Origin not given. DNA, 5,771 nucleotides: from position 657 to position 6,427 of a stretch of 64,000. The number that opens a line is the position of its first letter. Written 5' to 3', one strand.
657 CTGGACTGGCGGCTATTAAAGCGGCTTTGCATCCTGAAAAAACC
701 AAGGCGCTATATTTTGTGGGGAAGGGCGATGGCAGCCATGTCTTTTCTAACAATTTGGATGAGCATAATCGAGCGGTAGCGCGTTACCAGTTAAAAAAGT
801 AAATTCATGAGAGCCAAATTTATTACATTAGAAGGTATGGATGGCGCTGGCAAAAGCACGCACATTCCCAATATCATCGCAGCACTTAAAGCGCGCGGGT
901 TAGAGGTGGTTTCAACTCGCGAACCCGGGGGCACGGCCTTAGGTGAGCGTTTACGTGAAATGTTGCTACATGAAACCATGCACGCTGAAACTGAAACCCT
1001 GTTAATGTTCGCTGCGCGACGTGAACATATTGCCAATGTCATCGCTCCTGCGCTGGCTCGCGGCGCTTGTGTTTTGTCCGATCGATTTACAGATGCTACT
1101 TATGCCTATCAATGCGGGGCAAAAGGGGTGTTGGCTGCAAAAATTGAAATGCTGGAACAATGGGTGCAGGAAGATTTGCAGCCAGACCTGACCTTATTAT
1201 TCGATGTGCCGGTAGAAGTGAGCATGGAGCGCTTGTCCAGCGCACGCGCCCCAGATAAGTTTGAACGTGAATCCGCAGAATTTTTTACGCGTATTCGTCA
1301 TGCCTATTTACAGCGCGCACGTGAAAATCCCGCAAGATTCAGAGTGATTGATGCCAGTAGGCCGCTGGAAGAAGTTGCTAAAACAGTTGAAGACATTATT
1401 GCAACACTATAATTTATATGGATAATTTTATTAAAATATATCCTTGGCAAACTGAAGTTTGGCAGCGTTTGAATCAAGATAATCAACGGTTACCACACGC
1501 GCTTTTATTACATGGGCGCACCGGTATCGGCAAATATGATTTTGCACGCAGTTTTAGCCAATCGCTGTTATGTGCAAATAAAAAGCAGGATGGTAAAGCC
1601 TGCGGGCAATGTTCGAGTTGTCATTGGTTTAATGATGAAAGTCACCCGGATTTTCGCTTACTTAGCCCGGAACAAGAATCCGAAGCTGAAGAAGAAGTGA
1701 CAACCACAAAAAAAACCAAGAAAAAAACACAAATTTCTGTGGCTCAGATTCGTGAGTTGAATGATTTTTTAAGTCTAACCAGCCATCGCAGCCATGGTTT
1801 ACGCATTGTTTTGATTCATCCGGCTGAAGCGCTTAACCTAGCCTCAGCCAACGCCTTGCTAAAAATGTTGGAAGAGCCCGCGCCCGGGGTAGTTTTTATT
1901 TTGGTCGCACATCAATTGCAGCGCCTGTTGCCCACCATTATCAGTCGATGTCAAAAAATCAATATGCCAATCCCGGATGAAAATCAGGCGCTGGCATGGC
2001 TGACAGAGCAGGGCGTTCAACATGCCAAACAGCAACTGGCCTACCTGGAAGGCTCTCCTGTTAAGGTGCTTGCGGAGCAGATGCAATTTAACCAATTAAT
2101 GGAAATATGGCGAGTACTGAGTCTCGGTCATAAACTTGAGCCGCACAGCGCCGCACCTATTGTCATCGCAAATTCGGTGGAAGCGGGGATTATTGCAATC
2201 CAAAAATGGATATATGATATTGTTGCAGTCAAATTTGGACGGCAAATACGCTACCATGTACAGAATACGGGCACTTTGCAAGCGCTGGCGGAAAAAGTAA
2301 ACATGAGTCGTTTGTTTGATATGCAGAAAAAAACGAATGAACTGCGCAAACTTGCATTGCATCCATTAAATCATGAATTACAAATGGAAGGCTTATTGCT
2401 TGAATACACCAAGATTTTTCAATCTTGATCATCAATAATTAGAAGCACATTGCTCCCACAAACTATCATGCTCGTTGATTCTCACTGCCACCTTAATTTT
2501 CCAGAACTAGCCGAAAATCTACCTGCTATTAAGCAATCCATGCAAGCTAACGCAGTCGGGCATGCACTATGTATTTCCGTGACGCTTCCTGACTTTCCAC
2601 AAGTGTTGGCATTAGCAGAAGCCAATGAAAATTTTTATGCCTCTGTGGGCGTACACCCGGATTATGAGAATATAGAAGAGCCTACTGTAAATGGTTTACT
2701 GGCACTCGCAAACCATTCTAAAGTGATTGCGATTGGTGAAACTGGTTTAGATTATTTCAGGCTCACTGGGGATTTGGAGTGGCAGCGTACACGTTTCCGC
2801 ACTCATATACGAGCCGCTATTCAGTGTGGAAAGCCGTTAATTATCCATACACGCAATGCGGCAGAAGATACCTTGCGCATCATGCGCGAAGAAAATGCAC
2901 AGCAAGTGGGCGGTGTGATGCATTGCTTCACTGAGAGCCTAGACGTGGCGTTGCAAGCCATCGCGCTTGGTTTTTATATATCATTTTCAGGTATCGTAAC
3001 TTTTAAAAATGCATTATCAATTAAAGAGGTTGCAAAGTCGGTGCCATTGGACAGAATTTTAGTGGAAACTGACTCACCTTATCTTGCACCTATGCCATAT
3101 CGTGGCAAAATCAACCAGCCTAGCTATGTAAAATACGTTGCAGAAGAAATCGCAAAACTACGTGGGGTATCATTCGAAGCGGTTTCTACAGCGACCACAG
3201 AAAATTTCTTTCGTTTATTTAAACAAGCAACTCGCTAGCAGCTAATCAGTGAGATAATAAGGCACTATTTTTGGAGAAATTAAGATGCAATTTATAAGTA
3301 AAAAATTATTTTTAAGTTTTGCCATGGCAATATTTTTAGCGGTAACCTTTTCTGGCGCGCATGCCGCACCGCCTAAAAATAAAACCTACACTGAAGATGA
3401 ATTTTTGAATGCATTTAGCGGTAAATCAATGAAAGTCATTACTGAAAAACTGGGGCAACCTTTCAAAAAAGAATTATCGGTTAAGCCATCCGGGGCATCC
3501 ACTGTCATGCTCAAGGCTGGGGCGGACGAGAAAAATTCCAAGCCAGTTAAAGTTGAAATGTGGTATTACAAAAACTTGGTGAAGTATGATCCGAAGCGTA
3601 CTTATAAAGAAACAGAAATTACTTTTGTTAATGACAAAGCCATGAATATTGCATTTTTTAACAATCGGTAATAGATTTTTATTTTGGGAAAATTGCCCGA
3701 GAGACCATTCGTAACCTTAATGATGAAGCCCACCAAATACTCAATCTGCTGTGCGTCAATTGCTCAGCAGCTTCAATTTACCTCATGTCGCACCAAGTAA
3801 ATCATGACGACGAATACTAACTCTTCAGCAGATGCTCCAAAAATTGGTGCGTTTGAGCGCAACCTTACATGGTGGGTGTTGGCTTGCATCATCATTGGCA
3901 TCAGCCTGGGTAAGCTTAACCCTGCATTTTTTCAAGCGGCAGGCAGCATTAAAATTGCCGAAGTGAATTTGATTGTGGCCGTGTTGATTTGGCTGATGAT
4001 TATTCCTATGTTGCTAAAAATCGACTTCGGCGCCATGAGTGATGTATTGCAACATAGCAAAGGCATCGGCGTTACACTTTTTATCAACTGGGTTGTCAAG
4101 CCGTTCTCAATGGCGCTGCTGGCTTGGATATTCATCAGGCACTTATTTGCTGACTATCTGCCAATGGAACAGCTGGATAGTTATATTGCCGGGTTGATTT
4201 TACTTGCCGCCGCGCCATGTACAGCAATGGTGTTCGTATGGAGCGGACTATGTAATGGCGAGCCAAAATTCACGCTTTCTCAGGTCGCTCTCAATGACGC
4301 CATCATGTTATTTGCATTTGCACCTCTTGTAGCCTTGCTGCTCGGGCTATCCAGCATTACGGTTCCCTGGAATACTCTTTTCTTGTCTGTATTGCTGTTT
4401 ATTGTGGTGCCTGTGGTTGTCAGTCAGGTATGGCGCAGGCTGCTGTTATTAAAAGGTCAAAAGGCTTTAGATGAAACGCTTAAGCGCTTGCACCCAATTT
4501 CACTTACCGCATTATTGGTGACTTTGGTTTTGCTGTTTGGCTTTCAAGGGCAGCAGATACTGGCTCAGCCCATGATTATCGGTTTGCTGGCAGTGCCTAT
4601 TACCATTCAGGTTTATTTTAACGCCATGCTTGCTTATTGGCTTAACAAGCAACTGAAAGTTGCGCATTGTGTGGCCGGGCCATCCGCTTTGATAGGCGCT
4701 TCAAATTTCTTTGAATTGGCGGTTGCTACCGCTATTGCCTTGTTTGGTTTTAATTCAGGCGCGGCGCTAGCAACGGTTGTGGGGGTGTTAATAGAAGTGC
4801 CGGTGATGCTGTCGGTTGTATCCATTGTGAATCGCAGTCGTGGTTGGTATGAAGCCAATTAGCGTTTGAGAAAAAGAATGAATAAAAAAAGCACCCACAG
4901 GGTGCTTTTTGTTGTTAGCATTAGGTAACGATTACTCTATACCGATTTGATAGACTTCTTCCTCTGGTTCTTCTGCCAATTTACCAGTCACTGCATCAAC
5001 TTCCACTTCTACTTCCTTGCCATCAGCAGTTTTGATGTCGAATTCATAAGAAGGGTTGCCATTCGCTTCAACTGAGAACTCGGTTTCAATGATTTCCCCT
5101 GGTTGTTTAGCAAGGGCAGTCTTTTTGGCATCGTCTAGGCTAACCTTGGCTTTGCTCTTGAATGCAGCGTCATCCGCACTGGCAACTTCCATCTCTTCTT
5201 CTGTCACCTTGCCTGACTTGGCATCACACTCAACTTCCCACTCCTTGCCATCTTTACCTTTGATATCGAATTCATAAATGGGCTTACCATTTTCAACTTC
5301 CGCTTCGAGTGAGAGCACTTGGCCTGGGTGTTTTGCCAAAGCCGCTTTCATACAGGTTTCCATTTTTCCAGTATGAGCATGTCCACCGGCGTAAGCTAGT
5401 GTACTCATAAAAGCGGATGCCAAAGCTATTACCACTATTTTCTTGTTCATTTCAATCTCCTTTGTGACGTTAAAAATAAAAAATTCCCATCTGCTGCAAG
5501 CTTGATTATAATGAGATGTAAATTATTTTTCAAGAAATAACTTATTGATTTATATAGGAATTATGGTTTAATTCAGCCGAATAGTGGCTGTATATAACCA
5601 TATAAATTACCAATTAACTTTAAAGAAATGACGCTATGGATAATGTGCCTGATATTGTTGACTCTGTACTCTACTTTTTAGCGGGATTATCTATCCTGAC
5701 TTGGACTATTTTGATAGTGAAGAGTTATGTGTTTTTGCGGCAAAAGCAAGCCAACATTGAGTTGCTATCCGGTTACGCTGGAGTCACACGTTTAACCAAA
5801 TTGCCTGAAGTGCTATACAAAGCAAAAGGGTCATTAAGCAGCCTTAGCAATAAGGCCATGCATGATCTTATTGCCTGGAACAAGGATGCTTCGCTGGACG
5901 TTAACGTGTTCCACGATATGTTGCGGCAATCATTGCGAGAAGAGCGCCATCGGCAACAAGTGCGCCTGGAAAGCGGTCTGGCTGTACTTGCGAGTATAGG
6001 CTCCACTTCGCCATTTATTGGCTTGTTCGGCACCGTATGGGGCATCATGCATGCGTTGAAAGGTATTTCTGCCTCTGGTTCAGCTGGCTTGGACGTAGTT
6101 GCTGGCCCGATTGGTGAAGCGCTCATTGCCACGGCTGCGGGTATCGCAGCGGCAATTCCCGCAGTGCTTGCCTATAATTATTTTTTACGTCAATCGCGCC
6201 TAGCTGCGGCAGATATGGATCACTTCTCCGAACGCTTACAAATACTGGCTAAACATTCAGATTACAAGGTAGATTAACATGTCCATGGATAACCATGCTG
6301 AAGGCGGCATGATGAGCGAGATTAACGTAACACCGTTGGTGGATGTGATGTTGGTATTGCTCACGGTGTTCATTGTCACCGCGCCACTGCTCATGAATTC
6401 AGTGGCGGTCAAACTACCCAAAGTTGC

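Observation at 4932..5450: Lanpepsy (LanP)-like acidic tandem-PepSY protein: candidate lanthanide-binding protein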

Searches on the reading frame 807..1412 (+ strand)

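Call 15: search_protein_families(library=pfam, proteins=[window:807-1412:+], max_evalue=0.001)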
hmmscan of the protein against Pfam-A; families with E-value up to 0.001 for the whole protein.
window:807-1412:+ (201 aa): 4 families
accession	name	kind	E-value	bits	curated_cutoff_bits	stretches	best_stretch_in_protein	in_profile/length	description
PF02223.23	Thymidylate_kin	-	1.1e-48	165.9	27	1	8-192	1-183/185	Thymidylate kinase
PF13207.12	AAA_17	-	3.3e-05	24.6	27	1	10-147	2-123/136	AAA domain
PF13521.12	AAA_28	-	0.0002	22.1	27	1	6-170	2-149/164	AAA domain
PF03308.22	MeaB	-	0.00035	20.1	23.1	1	2-52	32-88/273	Methylmalonyl Co-A mutase-associated GTPase MeaB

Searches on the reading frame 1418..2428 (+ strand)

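Call 15: search_protein_families(library=pfam, proteins=[window:1418-2428:+], max_evalue=0.001)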
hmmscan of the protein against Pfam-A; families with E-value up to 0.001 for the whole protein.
window:1418-2428:+ (336 aa): 2 families
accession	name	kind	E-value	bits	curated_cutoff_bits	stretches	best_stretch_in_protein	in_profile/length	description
PF13177.12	DNA_pol3_delta2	-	1.2e-44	152.6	27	1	12-184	3-158/161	DNA polymerase III, delta subunit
PF09115.15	DNApol3-delta_C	-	0.00067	20.5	21.7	0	261-330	43-115/117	DNA polymerase III, delta subunit, C terminal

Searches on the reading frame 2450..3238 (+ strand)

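Call 15: search_protein_families(library=pfam, proteins=[window:2450-3238:+], max_evalue=0.001)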
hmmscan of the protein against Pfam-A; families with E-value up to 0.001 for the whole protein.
window:2450-3238:+ (262 aa): 1 family
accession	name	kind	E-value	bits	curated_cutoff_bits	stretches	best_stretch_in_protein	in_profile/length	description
PF01026.27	TatD_DNase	-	2.1e-84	283.3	27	1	9-258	1-253/253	TatD related DNase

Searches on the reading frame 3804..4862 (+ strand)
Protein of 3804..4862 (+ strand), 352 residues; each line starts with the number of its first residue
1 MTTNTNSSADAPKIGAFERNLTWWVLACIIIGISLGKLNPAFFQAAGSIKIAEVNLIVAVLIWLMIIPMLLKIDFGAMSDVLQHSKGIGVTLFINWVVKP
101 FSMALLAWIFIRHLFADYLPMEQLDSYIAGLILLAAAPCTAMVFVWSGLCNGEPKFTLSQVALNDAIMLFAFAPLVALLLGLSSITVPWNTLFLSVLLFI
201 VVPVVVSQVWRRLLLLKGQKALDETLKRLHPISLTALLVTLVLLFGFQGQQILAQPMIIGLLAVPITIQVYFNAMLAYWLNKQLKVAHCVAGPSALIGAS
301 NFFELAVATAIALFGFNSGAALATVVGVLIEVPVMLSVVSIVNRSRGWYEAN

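Call 15: search_protein_families(library=pfam, proteins=[window:3804-4862:+], max_evalue=0.001)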
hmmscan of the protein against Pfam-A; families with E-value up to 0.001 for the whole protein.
window:3804-4862:+ (352 aa): 1 family
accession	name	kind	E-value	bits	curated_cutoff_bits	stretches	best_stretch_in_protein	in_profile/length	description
PF01758.21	SBF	-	7e-31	107.8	24.3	1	60-254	2-190/191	Sodium Bile acid symporter family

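Call 63: search_protein_families(library=ncbifam, proteins=[window:3804-4862:+], max_evalue=0.00001)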
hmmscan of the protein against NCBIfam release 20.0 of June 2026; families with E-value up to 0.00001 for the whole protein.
window:3804-4862:+ (352 aa): 1 family
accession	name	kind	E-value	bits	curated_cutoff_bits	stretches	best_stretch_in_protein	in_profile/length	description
TIGR00832.1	acr3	equivalog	4.2e-110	368.1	282.8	1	15-341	2-326/327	ACR3 family arsenite efflux transporter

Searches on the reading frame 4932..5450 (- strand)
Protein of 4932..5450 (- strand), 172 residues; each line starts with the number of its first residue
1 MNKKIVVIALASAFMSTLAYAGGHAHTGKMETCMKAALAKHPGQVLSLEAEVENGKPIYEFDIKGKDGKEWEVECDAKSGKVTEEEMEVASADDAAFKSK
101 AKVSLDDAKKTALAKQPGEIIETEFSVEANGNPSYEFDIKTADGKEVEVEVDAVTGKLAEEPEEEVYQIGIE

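Call 3: search_protein_families(library=pfam, proteins=[window:4932-5450:-], max_evalue=1)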
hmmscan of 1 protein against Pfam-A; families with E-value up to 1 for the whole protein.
window:4932-5450:- (172 aa): 9 families
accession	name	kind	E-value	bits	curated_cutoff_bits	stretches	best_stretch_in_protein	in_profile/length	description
PF03413.25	PepSY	-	2.7e-30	104.9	24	2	31-86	5-60/60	Peptidase propeptide and YPEB domain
PF13670.12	PepSY_2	-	2.5e-08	34.3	24.3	2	6-86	2-83/83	Peptidase propeptide and YPEB domain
PF24108.1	DUF7383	-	0.019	15.6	27.9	1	87-157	20-91/123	Family of unknown function (DUF7383)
PF08529.16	NusA_N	-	0.097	13.3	23.8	1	66-125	38-94/119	NusA N-terminal domain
PF00379.29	Chitin_bind_4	-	0.11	13.3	25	0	130-156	3-33/66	Insect cuticle protein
PF15006.11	DUF4517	-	0.15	12.5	27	0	46-96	57-106/151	Domain of unknown function (DUF4517)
PF14980.11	TIP39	-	0.15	12.4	27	1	88-103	14-29/51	TIP39 peptide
PF23619.1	Ig_VWA7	-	0.21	12.3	27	0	41-83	13-55/104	VWA7 Ig-like domain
PF02362.26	B3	-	0.26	11.7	30.1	0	59-82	35-60/101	B3 DNA binding domain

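Call 4: search_protein_families(library=ncbifam, proteins=[window:4932-5450:-], max_evalue=1)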
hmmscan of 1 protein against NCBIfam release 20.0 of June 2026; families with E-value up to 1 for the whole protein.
window:4932-5450:- (172 aa): 5 families
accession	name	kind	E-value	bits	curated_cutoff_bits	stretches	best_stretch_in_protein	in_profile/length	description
NF051432.1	PepSY_MTB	domain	1.8e-12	47.6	60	2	7-79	16-92/101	PepSY domain-containing protein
NF003062.0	PRK03987.1-1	equivalog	0.026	13.7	213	1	122-169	212-259/264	translation initiation factor IF-2 subunit alpha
NF058578.1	CPR_pilus_PamR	equivalog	0.041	12.7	300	0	35-83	157-205/297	pilus system RbmA-like protein PamR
NF038186.1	YPDG_rpt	domain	0.049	14.6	40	1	57-109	40-88/98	YPDG domain-containing protein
TIGR03786.1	strep_pil_rpt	domain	0.079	13.2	31.85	1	59-107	12-58/70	streptococcal pilin isopeptide linkage domain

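Call 5: search_solved_structures(query=window:4932-5450:-, max_evalue=10, show_alignments=3)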
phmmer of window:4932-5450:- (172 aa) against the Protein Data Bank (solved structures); distinct sequences matched with E-value up to 10: 3.
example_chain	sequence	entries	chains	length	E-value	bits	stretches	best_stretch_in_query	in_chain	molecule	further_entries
9vy3_A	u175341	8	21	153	1.1e-45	159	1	29-171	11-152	Propeptide, PepSY amd peptidase M4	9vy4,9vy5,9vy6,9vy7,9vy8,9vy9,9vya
8bl3_A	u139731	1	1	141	0.013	19.1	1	85-153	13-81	scIg12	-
6d0t_A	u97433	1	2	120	1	12.9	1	58-158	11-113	BB1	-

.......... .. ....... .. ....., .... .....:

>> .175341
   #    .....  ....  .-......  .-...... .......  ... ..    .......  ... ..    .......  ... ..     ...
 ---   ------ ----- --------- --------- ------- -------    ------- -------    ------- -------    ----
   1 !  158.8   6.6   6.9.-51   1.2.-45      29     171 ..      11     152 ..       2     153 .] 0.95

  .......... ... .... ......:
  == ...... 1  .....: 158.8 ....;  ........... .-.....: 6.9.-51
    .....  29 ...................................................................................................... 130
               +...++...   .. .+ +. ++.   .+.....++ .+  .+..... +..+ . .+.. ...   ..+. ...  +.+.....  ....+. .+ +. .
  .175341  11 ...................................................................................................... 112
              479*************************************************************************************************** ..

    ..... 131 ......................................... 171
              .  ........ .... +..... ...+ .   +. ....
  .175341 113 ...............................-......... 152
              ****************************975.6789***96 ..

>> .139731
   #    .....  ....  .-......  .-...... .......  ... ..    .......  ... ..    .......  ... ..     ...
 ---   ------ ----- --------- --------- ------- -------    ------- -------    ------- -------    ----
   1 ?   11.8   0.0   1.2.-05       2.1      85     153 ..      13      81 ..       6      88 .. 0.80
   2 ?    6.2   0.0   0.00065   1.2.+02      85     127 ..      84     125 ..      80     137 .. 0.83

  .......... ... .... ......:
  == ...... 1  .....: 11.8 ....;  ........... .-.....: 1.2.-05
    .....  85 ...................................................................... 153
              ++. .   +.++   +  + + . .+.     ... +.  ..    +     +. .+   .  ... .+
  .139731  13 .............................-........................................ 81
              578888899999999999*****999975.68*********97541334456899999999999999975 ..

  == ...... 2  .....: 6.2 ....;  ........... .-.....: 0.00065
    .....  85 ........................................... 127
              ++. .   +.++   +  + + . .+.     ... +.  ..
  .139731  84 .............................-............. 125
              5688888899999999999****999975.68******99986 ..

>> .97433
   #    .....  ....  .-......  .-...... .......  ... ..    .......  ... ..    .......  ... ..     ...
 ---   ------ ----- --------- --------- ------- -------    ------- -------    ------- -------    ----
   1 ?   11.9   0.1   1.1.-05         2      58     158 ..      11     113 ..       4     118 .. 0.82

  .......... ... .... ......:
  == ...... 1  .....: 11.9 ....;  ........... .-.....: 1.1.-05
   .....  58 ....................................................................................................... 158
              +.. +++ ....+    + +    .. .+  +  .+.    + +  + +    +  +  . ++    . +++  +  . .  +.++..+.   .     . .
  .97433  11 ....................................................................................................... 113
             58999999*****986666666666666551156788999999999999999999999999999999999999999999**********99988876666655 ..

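Call 23: find_homologous_proteins(query=window:4932-5450:-, max_evalue=0.00001)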
Query window:4932-5450:- (172 aa): 438 proteins with E <= 0.00001 among 1007 candidates; the best 120 are listed.
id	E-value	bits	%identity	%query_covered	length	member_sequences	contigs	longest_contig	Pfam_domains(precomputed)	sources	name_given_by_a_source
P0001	4.3e-103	360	100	100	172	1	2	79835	PF03413.26,PF13670.13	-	-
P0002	1.5e-90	319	84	100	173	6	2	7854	PF03413.26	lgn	-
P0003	1.6e-88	313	85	100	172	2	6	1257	PF03413.26,PF13670.13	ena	-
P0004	5.2e-83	295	82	100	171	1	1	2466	PF03413.26,PF13670.13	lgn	-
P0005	8.5e-83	294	81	100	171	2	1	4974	PF03413.26,PF13670.13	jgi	jgi:uncharacterized membrane protein YkoI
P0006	2.4e-80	286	78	100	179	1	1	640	PF03413.26,PF13670.13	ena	-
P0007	1.2e-79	284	77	100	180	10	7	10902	PF03413.26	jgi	jgi:uncharacterized membrane protein YkoI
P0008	7.9e-79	281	77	100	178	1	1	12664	PF03413.26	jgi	jgi:uncharacterized membrane protein YkoI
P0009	9.8e-79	281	76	100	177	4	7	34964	PF03413.26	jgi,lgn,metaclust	metaclust:\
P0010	1.3e-78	281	77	100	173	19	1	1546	PF03413.26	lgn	-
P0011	1.4e-78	281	77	100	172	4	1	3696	PF03413.26,PF13670.13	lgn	-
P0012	1.6e-78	280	78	100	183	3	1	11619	PF03413.26,PF13670.13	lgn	-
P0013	1.1e-77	278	76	100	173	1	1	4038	PF03413.26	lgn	-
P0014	1.5e-77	277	75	100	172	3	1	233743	PF03413.26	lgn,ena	-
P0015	1.5e-77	277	74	100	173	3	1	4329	PF03413.26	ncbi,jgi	jgi:uncharacterized membrane protein YkoI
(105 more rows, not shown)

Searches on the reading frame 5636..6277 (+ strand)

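Call 15: search_protein_families(library=pfam, proteins=[window:5636-6277:+], max_evalue=0.001)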
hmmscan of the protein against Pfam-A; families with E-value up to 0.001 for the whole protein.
window:5636-6277:+ (213 aa): 1 family
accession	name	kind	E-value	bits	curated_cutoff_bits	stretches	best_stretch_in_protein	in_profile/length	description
PF01618.21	MotA_ExbB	-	1.6e-33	115.6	22.9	1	92-194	23-125/127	MotA/TolQ/ExbB proton channel family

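Call 63: search_protein_families(library=ncbifam, proteins=[window:5636-6277:+], max_evalue=0.00001)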
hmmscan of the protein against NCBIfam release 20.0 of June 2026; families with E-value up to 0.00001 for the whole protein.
window:5636-6277:+ (213 aa): 5 families
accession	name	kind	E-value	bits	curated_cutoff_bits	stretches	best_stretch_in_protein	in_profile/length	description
TIGR02796.1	tolQ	equivalog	9.3e-48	162.8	221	1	7-203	12-212/216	protein TolQ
TIGR02797.1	exbB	equivalog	9.3e-39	133.4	206.2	1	7-189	12-193/211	tonB-system energizer ExbB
NF007722.0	PRK10414.1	equivalog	8.3e-28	97.5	402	1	8-188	23-203/244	tol-pal system-associated acyl-CoA thioesterase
NF008066.0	PRK10801.1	equivalog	2.1e-27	96.1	403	1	7-202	16-214/230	Tol-Pal system protein TolQ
TIGR02805.1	exbB2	equivalog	2.4e-14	53.7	135.35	1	102-191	42-131/138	TonB-system energizer ExbB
